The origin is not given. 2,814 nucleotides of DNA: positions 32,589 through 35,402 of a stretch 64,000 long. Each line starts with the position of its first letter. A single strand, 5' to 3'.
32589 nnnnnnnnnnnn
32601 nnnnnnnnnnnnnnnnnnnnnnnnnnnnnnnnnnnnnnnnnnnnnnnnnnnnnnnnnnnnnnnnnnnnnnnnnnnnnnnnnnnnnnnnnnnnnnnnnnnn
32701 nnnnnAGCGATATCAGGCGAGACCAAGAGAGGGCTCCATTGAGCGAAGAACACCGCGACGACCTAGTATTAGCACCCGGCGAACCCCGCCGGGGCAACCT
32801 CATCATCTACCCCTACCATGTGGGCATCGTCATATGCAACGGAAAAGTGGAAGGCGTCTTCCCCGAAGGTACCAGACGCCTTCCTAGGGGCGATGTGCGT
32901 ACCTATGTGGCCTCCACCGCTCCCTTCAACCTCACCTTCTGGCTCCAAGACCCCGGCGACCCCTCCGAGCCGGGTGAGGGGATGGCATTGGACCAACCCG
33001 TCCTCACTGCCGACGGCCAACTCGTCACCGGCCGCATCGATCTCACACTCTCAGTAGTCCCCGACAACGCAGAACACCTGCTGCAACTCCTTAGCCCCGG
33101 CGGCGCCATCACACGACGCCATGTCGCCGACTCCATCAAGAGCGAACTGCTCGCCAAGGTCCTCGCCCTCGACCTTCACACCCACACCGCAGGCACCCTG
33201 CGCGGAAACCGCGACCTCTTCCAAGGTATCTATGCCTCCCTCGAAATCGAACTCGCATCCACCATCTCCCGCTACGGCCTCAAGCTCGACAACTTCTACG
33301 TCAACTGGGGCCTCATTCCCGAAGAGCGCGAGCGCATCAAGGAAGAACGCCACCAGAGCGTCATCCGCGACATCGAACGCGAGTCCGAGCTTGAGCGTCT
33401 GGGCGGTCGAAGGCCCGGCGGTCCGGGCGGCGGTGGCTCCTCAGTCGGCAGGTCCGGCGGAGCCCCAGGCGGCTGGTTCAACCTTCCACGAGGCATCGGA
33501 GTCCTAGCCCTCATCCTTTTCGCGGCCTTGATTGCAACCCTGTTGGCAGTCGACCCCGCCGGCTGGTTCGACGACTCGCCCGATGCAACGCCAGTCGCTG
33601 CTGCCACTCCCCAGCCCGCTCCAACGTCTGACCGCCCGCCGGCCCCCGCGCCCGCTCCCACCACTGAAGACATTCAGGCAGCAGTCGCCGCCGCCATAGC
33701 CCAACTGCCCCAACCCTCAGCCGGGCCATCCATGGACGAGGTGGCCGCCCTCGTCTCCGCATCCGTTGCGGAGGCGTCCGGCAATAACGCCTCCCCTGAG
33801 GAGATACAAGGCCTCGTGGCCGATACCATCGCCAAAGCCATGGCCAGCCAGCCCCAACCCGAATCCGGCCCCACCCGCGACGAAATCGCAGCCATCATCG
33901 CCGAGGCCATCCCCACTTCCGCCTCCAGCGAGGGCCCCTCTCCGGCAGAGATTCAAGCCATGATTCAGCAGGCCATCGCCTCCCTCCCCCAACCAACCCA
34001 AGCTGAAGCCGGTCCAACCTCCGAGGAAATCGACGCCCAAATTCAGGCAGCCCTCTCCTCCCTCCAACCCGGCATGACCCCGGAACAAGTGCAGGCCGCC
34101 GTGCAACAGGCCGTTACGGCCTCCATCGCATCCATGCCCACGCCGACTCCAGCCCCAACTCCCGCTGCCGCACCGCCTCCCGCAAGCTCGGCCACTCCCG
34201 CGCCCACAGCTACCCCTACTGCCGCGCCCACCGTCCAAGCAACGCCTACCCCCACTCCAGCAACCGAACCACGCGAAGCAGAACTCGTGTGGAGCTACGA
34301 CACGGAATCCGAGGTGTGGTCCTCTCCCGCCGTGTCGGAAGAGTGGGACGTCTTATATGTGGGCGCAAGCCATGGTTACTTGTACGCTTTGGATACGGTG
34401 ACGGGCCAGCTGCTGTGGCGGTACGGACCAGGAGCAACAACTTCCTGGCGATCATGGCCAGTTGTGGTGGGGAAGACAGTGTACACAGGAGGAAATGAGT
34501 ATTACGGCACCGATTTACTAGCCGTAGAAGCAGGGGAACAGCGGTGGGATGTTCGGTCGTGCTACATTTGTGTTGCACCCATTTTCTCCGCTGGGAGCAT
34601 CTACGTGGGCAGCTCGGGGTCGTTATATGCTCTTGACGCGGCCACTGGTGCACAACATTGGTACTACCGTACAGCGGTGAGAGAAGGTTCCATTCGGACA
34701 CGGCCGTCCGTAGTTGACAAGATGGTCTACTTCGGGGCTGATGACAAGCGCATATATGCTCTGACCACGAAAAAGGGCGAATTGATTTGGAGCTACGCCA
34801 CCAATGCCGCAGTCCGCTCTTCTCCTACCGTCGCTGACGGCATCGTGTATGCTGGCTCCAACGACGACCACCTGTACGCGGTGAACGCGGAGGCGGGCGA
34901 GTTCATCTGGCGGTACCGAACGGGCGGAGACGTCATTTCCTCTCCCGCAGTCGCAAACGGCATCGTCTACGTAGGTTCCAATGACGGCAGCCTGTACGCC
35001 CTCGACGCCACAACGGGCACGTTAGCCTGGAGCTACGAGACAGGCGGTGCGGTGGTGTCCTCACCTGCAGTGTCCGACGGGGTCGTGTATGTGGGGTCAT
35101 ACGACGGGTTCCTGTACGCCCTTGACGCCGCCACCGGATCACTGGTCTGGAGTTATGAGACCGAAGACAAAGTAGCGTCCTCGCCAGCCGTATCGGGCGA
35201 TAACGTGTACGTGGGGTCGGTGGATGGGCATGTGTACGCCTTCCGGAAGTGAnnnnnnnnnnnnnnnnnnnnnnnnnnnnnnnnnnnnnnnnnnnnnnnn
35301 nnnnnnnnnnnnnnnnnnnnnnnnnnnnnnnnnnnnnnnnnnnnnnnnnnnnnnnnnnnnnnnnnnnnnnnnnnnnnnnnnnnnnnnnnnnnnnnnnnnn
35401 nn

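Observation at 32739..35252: SPFH-TM-repeat-PQQ-propeller giant paralog with seven ~23-aa amphipathic repeats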

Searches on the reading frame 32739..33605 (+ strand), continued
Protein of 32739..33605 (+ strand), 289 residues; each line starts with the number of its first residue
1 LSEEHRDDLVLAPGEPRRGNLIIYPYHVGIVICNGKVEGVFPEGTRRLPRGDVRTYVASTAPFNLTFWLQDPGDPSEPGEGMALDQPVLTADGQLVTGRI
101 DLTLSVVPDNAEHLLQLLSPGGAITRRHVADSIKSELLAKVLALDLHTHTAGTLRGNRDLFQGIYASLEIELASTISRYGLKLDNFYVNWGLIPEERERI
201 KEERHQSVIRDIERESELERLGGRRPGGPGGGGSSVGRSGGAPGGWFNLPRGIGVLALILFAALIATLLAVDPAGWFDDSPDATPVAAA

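Call 47: search_protein_families(library=pfam, proteins=[P0198, P0199, P0203, P0206, P0207, P0209, P0213, P0216, P0218, P0244], max_evalue=0.0001)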
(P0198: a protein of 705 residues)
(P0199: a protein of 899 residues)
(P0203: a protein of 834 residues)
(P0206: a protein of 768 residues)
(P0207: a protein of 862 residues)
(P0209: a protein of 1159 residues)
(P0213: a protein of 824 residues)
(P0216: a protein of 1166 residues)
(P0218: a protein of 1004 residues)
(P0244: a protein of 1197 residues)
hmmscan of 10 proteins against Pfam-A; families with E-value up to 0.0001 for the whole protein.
P0198 (705 aa): 7 families
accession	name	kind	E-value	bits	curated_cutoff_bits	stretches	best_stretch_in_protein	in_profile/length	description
PF00023.36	Ank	-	1.1e-40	135.8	21.1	4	469-499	2-32/33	Ankyrin repeat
PF12796.13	Ank_2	-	1.2e-37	128.8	27.3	3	307-400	1-90/90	Ankyrin repeats (3 copies)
PF13637.12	Ank_4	-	2.3e-36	123.5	22.7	5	374-423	1-50/50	Ankyrin repeats (many copies)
PF13606.12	Ank_3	-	3.4e-24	82.4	22.3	0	468-496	1-29/30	Ankyrin repeat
PF13857.12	Ank_5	-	1.9e-22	79.5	27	2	455-509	1-56/56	Ankyrin repeats (many copies)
PF01145.31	Band_7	-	2e-05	25.2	23.6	1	28-224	2-168/176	SPFH domain / Band 7 family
PF24521.3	Ank_KRIT1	-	3.1e-05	24.2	80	0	302-362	17-71/149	KRIT1 ankyrin-repeats domain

P0199 (899 aa): 7 families
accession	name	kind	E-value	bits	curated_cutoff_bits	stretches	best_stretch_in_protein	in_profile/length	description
PF00023.36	Ank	-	2.9e-83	269.4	21.1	5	486-516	2-32/33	Ankyrin repeat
PF12796.13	Ank_2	-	6.2e-81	267.5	27.3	6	563-654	1-89/90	Ankyrin repeats (3 copies)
PF13637.12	Ank_4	-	2e-79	260.2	22.7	8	563-608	1-46/50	Ankyrin repeats (many copies)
PF13857.12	Ank_5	-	1.8e-47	159.2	27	3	730-784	1-56/56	Ankyrin repeats (many copies)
PF13606.12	Ank_3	-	6.2e-45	145.7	22.3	0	485-514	1-30/30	Ankyrin repeat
PF24521.3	Ank_KRIT1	-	5.6e-11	42.8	80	0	561-616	20-70/149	KRIT1 ankyrin-repeats domain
PF23745.1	ANK_LRRK2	-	7.5e-06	26.3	27.5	0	616-656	21-62/130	LRRK2 ANK repeat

P0203 (834 aa): 7 families
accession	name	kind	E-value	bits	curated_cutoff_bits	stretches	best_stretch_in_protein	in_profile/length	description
PF13570.13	Beta-prop_ACSF4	-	1.1e-59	202.9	133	3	676-833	38-201/329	Beta-alanine-activating enzyme, beta-propeller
PF13360.13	PQQ_2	-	6e-47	160.7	27.6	4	666-766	2-102/233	Outer membrane protein assembly factor BamB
PF01011.28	PQQ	-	4.9e-23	82.1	26.7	0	688-728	48-88/595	Glucose/ethanol/alcohol dehydrogenase, beta-propeller domain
PF25292.1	Beta-prop_CGLA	-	2.7e-06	27.5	26.8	0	781-808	48-74/316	Lambda-carrageenase beta-propeller domain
PF23414.1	Beta-prop_EML_2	-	6.7e-06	26.1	90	0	740-832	13-108/266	Echinoderm microtubule-associated protein second beta-propeller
PF24796.1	WDR55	-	2.6e-05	23.8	200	0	675-833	41-207/296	WDR55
PF25293.1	Beta-prop_EMC1_N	-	5.6e-05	23.4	34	0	534-606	70-147/219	EMC1 N-terminal beta-propeller domain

P0206 (768 aa): 4 families
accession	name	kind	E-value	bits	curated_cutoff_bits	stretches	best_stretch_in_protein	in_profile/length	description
PF13360.13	PQQ_2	-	2.7e-55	188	27.6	3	560-691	9-143/233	Outer membrane protein assembly factor BamB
PF13570.13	Beta-prop_ACSF4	-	2.7e-48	165.5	133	2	586-706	61-185/329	Beta-alanine-activating enzyme, beta-propeller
PF01011.28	PQQ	-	1.5e-29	103.7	26.7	2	660-695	51-86/595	Glucose/ethanol/alcohol dehydrogenase, beta-propeller domain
PF01145.31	Band_7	-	1.2e-08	35.7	23.6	1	28-196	2-143/176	SPFH domain / Band 7 family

P0207 (862 aa): 6 families
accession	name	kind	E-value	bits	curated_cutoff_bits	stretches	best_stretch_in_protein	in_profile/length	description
PF13570.13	Beta-prop_ACSF4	-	3.6e-65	220.9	133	3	661-805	36-186/329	Beta-alanine-activating enzyme, beta-propeller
PF13360.13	PQQ_2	-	2.6e-53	181.5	27.6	4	660-753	9-102/233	Outer membrane protein assembly factor BamB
PF01011.28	PQQ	-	7.5e-29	101.3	26.7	3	715-754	48-87/595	Glucose/ethanol/alcohol dehydrogenase, beta-propeller domain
PF25293.1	Beta-prop_EMC1_N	-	1.4e-07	31.9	34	0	687-753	34-104/219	EMC1 N-terminal beta-propeller domain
PF23414.1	Beta-prop_EML_2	-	2.6e-05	24.1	90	0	687-751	13-78/266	Echinoderm microtubule-associated protein second beta-propeller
PF01145.31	Band_7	-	7.5e-05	23.3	23.6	0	29-228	3-173/176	SPFH domain / Band 7 family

P0209 (1159 aa): 5 families
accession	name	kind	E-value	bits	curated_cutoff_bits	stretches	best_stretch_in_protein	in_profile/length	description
PF12733.13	Cadherin-like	-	8.1e-49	164.5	24.2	3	672-767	4-89/89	Cadherin-like beta sandwich domain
PF13540.12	RCC1_2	-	7.4e-20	70.6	22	1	1125-1150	2-27/30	Regulator of chromosome condensation (RCC1) repeat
PF05901.16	Excalibur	-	6e-11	43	22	0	424-462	2-36/36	Excalibur calcium-binding domain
PF25390.1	WD40_RLD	-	4.9e-09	36.4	150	1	891-1153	22-226/363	RCC1-like domain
PF01145.31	Band_7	-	3.4e-05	24.4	23.6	1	26-193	2-142/176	SPFH domain / Band 7 family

P0213 (824 aa): 4 families
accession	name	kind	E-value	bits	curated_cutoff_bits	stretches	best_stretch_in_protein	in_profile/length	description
PF07676.18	PD40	-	8.3e-59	194.9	20.9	4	672-707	2-38/38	WD40-like Beta Propeller Repeat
PF00930.27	DPPIV_N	-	4.3e-08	32.7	22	0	575-648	29-116/354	Dipeptidyl peptidase IV (DPP IV) N-terminal region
PF25174.1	Beta-prop_THOC3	-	3.4e-06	26.7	305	0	595-740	9-147/272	THOC3 beta-propeller domain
PF01145.31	Band_7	-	8.4e-05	23.1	23.6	0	29-194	3-145/176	SPFH domain / Band 7 family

P0216 (1166 aa): 5 families
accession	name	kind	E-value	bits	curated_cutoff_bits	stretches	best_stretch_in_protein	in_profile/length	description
PF13360.13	PQQ_2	-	8.8e-101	336.9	27.6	7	525-632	28-140/233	Outer membrane protein assembly factor BamB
PF13570.13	Beta-prop_ACSF4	-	1.7e-72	245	133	6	429-530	38-143/329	Beta-alanine-activating enzyme, beta-propeller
PF01011.28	PQQ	-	8.6e-42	144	26.7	1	524-642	51-146/595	Glucose/ethanol/alcohol dehydrogenase, beta-propeller domain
PF25293.1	Beta-prop_EMC1_N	-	2e-13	51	34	0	1004-1133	44-171/219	EMC1 N-terminal beta-propeller domain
PF23727.1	Beta-prop_FAM234A_B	-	5.2e-05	22.4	26.4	0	577-608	97-130/467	FAM234A/B beta-propeller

P0218 (1004 aa): 2 families
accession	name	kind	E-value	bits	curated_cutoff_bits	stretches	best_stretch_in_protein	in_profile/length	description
PF14088.11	DUF4268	-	3.1e-23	82.8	27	2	655-751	42-138/140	Domain of unknown function (DUF4268)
PF01145.31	Band_7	-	2.6e-07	31.3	23.6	1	26-236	5-175/176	SPFH domain / Band 7 family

P0244 (1197 aa): 1 family
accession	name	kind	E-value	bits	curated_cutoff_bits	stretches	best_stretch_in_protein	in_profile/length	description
PF01145.31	Band_7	-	3.6e-09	37.4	23.6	1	29-234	2-170/176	SPFH domain / Band 7 family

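Call 52: find_encoding_contigs(protein=P0203, flank=8000, max_places=3)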
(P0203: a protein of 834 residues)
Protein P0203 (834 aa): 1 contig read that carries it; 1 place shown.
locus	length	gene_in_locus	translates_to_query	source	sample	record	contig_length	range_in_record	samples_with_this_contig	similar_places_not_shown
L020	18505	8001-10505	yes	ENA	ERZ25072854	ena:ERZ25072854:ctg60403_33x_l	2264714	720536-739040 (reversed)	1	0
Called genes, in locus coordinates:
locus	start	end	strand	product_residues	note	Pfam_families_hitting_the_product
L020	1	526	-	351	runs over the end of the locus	PF20796:PDDEXK_13, PF22558:REase-ARP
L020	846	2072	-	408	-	PF13433:Peripla_BP_5, PF13458:Peripla_BP_6, PF01094:ANF_receptor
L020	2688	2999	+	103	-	-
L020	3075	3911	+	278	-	PF02538:Hydantoinase_B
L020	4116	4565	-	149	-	-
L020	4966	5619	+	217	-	PF13274:SocA_Panacea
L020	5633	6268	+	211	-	-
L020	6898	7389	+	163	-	PF12728:HTH_17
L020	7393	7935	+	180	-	-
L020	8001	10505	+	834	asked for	PF01011:PQQ (faint), PF13360:PQQ_2 (weak), PF13570:Beta-prop_ACSF4, PF13360:PQQ_2, PF13570:Beta-prop_ACSF4, PF13360:PQQ_2, PF13570:Beta-prop_ACSF4, PF13360:PQQ_2, +3 more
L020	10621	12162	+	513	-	PF28530:DUF8426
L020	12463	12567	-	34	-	-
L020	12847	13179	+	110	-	-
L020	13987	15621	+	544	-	PF00239:Resolvase, PF07508:Recombinase, PF13408:Zn_ribbon_recom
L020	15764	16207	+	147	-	PF14325:DUF4383 (faint)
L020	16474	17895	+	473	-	PF00909:Ammonium_transp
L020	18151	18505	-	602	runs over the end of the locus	PF00860:Xan_ur_permease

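Call 70: find_related_loci(query=A2, collection=viral_contigs, flank=8000)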
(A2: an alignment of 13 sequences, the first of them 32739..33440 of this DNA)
Query A2 (234 aa) in viral_contigs; peptide patterns used: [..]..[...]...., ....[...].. (x = any residue, [..] = any of these).
28 stretches matched a pattern, but none encodes a relative of the query by tblastn (E <= 1e-3).

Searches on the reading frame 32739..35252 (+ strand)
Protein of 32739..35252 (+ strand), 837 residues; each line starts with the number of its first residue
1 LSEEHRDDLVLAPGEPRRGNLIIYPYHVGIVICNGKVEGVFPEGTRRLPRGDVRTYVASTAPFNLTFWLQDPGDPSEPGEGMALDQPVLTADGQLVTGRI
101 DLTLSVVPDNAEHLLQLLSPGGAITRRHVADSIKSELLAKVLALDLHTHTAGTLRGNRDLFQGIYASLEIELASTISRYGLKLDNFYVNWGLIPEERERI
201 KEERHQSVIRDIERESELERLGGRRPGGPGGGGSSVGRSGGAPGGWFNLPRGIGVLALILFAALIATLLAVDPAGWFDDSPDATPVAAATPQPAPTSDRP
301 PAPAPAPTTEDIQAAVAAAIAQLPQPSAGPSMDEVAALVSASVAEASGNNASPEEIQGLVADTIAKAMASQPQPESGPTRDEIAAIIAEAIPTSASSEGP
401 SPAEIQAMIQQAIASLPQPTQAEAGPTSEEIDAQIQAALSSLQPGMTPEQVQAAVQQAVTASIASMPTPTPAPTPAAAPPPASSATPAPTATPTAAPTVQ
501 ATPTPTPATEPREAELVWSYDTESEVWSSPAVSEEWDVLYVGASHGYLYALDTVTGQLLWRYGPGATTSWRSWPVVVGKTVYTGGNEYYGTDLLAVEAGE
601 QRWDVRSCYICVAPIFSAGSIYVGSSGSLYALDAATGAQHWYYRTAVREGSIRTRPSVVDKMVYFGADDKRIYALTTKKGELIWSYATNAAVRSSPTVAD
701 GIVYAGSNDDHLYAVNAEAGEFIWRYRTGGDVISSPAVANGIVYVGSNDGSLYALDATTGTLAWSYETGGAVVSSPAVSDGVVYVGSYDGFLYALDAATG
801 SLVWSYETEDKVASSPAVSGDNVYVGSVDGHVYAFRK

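Call 3: search_protein_families(library=pfam, proteins=[window:32739-35252:+], max_evalue=0.1)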
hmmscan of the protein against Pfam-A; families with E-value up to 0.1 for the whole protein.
window:32739-35252:+ (837 aa): 11 families
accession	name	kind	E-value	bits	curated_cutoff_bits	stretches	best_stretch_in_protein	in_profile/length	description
PF13570.13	Beta-prop_ACSF4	-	5.1e-67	227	133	3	621-779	22-184/329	Beta-alanine-activating enzyme, beta-propeller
PF13360.13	PQQ_2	-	1.6e-48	165.8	27.6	4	692-769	25-102/233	Outer membrane protein assembly factor BamB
PF01011.28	PQQ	-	8.7e-24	84.6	26.7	6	774-813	51-90/595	Glucose/ethanol/alcohol dehydrogenase, beta-propeller domain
PF25292.1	Beta-prop_CGLA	-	5.2e-07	29.9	26.8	0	784-813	48-76/316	Lambda-carrageenase beta-propeller domain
PF23414.1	Beta-prop_EML_2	-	4e-06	26.8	90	1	743-835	13-108/266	Echinoderm microtubule-associated protein second beta-propeller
PF01145.31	Band_7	-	0.0002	21.9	23.6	1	22-200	2-154/176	SPFH domain / Band 7 family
PF24807.1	WD40_CDC20-Fz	-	0.00097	19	200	0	689-762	51-125/292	CDC20/Fizzy WD40 domain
PF16819.11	DUF5074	-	0.0019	17.8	27.2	0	659-719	152-215/353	Domain of unknown function (DUF5074)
PF03477.21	ATP-cone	-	0.0028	18.6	25.8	0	362-423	20-77/88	ATP cone domain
PF24796.1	WDR55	-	0.0047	16.4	200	1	682-836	45-207/296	WDR55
PF17005.11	WD40_like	-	0.016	15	40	0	742-836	14-108/301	WD40-like domain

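Call 6: search_protein_families(library=ncbifam, proteins=[window:32739-35252:+], max_evalue=0.1)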
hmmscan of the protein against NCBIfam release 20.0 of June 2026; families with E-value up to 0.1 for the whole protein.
window:32739-35252:+ (837 aa): 10 families
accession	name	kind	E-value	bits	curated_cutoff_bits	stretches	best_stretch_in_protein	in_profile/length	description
NF053615.1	SerThrKinAfsKStmc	equivalog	4.5e-65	220.7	1300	3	545-761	582-805/809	protein serine/threonine kinase AfsK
TIGR03300.1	assembly_YfgL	equivalog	8.3e-47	159.7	285.2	3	651-768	56-173/377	outer membrane protein assembly factor BamB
NF008351.0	PRK11138.1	equivalog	1.5e-46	158.7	423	5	738-834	118-219/394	outer membrane protein assembly factor BamB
TIGR03075.1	PQQ_enz_alc_DH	subfamily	2.9e-31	108.7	480.05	4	685-769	52-149/530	PQQ-dependent dehydrogenase, methanol/ethanol family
TIGR04528.1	acido_non_PQQ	subfamily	1.6e-24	86.6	650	4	689-767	47-129/493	acido-empty-quinoprotein group A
TIGR03074.1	PQQ_membr_DH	subfamily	2.4e-12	45.5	832.65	2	652-772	205-311/783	membrane-bound PQQ-dependent dehydrogenase, glucose/quinate/shikimate family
NF050114.1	Rv3212_fam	equivalog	5.5e-08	32.4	150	0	600-644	55-98/393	Rv3212 family protein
NF041516.1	PA2928_fam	subfamily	2.7e-05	23.7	70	1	750-805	314-373/376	PA2928 family protein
NF040673.1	PLuB_PQQ_rpt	exception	0.002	17.1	250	0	709-768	308-370/395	PLuB system PQQ-binding repeat protein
NF038015.2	AztD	exception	0.092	11.4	400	0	787-830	4-47/356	zinc metallochaperone AztD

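Call 7: search_protein_families(library=padloc, proteins=[window:32739-35252:+], max_evalue=0.1)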
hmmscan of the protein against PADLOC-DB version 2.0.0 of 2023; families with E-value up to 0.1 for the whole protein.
window:32739-35252:+ (837 aa): 0 families

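Call 72: list_cluster_members(proteins=[window:32739-35249:+, P0324, P0203])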
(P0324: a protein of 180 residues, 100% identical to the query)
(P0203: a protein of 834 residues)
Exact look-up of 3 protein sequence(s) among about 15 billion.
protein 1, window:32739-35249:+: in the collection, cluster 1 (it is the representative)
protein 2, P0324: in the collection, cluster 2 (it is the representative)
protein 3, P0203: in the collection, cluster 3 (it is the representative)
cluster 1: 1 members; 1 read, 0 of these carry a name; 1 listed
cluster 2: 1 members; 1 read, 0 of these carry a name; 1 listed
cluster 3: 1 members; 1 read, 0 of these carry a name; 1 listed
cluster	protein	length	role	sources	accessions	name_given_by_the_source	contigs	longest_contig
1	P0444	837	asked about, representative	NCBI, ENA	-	-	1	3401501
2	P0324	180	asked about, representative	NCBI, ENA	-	-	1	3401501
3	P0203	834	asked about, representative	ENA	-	-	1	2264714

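Call 73: find_encoding_contigs(protein=window:32739-35252:+, flank=2000, max_places=2)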
Protein window:32739-35252:+ (837 aa): no gene with exactly this product is on record in the collection.
